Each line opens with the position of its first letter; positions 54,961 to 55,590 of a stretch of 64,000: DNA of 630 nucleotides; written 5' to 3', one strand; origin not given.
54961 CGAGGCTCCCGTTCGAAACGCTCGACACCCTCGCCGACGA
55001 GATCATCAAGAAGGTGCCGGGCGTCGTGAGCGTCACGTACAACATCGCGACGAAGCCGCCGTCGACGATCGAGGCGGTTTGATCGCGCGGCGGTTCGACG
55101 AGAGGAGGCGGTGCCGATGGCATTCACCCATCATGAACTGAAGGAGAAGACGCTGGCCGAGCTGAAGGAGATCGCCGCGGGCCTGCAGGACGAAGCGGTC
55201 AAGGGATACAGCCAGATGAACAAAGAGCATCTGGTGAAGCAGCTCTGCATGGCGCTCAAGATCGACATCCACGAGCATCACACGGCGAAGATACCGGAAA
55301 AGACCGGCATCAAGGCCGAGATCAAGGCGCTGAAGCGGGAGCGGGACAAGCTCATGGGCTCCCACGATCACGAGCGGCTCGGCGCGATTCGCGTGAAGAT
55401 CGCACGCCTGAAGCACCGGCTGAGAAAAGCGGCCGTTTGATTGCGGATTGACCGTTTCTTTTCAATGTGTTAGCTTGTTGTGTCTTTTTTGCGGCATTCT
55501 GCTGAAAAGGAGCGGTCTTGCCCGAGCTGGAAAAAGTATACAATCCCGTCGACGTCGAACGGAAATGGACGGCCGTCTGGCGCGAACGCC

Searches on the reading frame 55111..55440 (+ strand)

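Call 12: search_protein_families(library=pfam, proteins=[window:55111-55440:+], max_evalue=0.01)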
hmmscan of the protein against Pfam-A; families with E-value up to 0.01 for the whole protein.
window:55111-55440:+ (109 aa): 1 family
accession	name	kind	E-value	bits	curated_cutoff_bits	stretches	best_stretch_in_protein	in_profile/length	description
PF07498.18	Rho_N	-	0.00011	22.5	24.9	1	9-42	1-31/43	Rho termination factor, N-terminal domain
